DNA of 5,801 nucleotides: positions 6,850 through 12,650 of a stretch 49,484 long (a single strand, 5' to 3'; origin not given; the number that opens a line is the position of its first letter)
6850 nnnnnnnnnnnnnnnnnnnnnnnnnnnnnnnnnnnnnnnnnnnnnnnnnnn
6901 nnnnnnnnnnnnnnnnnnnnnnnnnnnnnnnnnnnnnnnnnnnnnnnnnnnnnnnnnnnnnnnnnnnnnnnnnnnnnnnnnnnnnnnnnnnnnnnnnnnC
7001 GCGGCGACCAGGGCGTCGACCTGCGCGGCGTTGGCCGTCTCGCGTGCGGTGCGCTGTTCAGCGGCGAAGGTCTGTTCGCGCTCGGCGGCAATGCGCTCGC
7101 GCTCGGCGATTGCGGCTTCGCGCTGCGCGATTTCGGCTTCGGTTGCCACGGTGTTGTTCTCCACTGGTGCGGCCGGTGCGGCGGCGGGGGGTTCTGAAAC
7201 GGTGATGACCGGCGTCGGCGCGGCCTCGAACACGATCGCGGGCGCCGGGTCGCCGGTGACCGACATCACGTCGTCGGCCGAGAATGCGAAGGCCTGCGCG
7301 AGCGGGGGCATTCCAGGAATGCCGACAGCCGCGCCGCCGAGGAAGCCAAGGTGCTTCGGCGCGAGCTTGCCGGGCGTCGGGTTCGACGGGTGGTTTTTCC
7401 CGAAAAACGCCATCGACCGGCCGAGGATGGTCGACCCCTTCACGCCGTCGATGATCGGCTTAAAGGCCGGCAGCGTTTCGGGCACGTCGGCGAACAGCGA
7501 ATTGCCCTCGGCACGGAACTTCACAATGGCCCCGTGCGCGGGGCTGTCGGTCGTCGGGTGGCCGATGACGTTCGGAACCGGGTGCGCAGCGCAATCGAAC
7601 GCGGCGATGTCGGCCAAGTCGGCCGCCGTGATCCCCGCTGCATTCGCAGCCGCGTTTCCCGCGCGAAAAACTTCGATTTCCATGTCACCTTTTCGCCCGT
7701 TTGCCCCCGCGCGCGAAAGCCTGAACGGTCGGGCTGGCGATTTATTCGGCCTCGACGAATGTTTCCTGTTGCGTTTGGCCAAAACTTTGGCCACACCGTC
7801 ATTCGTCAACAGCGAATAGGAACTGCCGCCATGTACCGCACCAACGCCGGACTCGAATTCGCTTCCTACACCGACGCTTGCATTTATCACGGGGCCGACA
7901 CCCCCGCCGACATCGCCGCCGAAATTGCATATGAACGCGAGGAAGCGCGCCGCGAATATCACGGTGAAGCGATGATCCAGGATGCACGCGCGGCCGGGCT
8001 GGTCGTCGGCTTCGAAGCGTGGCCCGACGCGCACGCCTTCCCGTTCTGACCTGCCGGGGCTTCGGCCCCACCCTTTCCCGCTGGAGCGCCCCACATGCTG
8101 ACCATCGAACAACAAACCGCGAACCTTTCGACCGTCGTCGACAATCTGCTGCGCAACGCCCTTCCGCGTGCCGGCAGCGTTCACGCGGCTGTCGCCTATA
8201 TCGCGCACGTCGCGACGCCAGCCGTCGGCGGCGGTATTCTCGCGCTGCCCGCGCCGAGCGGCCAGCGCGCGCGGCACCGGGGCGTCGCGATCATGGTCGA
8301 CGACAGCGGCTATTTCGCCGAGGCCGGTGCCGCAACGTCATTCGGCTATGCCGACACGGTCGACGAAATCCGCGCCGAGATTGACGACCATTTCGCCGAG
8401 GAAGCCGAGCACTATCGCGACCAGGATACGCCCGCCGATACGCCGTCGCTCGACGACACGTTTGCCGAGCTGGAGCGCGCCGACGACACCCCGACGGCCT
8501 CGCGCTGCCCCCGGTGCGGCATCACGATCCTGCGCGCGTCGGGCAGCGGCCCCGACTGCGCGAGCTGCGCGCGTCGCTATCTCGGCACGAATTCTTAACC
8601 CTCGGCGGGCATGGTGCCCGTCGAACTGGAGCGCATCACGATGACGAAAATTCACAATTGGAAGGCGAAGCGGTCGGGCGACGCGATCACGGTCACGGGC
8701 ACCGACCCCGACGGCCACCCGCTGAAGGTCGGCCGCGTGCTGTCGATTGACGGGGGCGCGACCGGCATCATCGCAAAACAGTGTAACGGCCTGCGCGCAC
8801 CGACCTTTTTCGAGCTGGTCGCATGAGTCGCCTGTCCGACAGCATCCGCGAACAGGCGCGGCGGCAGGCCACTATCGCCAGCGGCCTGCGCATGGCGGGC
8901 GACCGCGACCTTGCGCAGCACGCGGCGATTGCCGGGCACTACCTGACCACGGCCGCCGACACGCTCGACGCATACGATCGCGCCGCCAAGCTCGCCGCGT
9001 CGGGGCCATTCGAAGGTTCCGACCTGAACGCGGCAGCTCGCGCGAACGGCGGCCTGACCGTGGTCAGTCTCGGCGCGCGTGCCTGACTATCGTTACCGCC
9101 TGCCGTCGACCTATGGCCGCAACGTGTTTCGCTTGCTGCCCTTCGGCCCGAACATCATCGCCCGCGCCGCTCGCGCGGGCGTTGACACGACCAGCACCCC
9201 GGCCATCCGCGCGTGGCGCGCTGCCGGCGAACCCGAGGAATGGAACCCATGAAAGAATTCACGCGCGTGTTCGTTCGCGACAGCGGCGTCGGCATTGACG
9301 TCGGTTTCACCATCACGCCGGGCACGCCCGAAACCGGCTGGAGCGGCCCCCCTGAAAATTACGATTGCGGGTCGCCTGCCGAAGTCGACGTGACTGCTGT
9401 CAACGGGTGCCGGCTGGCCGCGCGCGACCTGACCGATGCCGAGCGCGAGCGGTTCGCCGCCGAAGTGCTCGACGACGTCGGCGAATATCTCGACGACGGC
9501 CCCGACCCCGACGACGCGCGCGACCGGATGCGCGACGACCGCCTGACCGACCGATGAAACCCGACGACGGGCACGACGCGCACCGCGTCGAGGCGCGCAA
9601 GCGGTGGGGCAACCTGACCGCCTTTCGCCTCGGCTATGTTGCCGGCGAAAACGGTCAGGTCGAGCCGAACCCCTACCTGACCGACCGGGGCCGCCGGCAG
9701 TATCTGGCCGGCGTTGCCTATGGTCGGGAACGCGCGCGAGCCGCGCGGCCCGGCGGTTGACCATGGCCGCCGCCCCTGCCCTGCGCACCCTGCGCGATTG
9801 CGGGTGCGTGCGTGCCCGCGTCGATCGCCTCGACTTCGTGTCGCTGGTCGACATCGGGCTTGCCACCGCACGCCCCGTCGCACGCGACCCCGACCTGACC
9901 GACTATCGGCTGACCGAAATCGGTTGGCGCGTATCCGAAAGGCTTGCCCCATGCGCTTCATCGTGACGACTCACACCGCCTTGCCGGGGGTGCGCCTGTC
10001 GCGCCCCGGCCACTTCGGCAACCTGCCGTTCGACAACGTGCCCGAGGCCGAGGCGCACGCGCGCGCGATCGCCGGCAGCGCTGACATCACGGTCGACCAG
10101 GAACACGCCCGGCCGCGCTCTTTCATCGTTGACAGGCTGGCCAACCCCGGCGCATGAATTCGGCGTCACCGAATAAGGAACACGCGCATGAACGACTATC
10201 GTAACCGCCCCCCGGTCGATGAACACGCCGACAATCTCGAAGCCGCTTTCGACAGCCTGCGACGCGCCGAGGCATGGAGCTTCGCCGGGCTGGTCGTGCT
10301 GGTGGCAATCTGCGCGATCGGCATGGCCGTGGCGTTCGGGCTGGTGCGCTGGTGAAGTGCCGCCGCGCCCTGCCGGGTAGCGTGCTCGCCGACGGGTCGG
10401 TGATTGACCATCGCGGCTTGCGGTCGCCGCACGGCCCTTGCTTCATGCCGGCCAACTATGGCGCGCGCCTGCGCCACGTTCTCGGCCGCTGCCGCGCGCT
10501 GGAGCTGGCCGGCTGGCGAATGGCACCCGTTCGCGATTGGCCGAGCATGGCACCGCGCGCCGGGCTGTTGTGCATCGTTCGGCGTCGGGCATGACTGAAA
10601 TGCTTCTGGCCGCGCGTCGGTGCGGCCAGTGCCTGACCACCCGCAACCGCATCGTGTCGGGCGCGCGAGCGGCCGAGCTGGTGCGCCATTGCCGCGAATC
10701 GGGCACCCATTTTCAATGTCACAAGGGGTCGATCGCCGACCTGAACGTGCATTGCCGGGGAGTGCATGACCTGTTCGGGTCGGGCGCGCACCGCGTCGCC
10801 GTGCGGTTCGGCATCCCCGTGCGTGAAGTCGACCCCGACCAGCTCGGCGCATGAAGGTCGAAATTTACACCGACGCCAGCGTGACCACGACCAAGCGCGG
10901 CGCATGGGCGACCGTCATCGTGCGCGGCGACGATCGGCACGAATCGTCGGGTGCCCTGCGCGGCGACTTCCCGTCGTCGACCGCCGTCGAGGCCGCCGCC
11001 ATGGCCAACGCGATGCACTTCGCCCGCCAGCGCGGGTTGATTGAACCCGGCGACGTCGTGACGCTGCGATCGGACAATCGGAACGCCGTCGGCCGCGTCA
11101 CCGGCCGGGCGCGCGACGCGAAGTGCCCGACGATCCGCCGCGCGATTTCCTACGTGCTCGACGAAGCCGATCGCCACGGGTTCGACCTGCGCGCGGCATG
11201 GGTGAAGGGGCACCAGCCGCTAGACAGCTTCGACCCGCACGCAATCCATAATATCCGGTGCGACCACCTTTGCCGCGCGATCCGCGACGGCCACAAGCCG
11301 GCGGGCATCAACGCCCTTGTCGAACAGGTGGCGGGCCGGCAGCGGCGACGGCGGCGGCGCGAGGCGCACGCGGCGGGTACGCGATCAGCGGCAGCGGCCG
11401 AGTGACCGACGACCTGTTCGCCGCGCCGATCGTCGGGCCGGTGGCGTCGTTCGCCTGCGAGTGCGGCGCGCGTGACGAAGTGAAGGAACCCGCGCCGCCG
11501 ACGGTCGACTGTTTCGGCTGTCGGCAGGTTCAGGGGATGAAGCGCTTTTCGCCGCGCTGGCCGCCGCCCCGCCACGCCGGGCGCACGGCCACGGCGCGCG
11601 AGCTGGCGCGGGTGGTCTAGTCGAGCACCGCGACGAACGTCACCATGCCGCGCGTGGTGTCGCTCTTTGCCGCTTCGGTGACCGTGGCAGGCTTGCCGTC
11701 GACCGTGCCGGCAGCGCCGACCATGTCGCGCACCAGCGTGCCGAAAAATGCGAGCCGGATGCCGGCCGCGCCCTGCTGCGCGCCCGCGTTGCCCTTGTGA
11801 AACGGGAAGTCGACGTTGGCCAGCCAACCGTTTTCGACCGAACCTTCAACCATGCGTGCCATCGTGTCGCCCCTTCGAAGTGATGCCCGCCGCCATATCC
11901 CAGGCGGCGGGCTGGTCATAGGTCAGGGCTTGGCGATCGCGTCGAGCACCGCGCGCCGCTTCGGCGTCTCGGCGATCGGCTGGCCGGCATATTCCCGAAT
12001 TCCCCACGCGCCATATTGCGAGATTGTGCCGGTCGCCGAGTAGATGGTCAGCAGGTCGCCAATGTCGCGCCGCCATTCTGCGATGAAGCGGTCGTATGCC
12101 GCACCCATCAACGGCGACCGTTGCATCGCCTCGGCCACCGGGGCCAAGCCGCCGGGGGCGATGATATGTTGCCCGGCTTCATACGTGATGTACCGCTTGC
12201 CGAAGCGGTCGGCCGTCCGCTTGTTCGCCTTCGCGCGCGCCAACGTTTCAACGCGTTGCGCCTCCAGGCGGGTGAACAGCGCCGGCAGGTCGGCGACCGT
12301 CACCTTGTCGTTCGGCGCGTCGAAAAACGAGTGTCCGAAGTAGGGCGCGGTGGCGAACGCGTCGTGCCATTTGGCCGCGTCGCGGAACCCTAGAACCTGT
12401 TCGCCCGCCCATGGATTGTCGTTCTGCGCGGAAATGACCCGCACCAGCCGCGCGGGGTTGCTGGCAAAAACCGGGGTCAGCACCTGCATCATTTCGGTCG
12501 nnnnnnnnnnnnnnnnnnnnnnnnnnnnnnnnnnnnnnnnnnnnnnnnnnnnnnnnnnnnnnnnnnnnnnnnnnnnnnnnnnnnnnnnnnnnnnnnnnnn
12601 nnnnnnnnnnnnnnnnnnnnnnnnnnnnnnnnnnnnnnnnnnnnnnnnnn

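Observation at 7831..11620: A 3.8-kb counter-oriented cassette of 14 tiny coupled ORFs splits the structural genes: candidate host-takeover or anti-defence island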

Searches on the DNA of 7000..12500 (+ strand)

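Call 6: search_dna_similar(query=window:7000-12500:+, collection=phages, mode=distant, max_rows=25)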
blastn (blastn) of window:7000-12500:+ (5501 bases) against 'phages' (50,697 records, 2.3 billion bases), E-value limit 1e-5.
Records with a match: 2; places in all: 2; records where one place covers at least 80% of the query: 0.
Best place of each record, by identity: 60-80% 2.
By first word of the organism name: Gordonia 2.
By host as written in the record: Gordonia terrae 3612 2.
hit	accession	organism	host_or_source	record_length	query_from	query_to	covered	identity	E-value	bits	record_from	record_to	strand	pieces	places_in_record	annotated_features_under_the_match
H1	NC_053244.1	Gordonia phage MelBins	Gordonia terrae 3612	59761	538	613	1%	79.7%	2e-6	63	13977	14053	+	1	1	19: head maturation protease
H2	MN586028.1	Gordonia phage MelBins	Gordonia terrae 3612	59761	538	613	1%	79.7%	2e-6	63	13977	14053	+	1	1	19: RNA ligase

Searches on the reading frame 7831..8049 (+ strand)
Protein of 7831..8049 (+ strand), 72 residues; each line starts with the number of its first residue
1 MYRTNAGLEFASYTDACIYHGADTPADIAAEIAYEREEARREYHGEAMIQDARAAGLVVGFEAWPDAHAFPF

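Call 7: search_protein_families(library=phrogs, proteins=[window:7831-8049:+], max_evalue=0.1)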
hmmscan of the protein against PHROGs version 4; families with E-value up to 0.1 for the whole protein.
window:7831-8049:+ (72 aa): 0 families

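Call 11: search_protein_families(library=pfam, proteins=[window:7831-8049:+], max_evalue=1)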
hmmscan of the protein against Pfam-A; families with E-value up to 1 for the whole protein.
window:7831-8049:+ (72 aa): 0 families

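Call 92: search_protein_families(library=ncbifam, proteins=[window:7831-8049:+], max_evalue=0.1)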
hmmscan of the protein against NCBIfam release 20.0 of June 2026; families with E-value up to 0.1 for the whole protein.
window:7831-8049:+ (72 aa): 1 family
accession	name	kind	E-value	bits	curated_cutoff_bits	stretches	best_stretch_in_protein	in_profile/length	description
TIGR03742.1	PRTRC_F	subfamily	0.075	12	58.4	1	11-55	153-197/343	PRTRC system protein F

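Call 94: list_cluster_members(proteins=[window:7831-8046:+, window:9249-9554:+, window:9554-9757:+, window:10352-10591:+, window:9763-9963:+, window:11402-11617:+, window:8611-8823:+, window:9079-9249:+, window:10188-10352:+, window:8823-9083:+])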
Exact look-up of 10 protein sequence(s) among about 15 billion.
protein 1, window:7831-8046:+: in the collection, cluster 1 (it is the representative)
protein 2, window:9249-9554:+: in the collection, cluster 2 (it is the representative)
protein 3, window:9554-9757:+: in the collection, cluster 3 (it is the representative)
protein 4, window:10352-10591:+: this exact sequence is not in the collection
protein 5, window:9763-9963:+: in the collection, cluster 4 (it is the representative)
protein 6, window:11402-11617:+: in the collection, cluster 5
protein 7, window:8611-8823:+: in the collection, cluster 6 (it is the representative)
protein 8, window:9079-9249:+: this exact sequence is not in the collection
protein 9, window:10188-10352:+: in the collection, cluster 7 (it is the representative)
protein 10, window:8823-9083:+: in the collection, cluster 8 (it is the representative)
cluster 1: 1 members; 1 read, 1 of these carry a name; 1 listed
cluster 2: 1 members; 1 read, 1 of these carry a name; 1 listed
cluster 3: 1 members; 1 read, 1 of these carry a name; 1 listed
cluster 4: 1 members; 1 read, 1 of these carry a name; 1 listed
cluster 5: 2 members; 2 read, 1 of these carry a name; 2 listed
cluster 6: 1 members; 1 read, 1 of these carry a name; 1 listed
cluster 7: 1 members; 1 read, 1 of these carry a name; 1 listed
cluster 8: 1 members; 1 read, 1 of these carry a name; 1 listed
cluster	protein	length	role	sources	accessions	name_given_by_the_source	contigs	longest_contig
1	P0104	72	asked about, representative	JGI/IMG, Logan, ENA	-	hypothetical protein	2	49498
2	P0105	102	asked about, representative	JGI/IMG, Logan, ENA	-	hypothetical protein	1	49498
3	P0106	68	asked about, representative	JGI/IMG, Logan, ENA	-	hypothetical protein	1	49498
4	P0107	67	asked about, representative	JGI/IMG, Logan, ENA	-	hypothetical protein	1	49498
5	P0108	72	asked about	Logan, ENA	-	-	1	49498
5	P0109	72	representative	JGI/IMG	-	hypothetical protein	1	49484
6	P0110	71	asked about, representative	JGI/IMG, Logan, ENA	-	hypothetical protein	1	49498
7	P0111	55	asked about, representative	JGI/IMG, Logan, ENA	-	hypothetical protein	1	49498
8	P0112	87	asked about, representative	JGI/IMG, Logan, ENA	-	hypothetical protein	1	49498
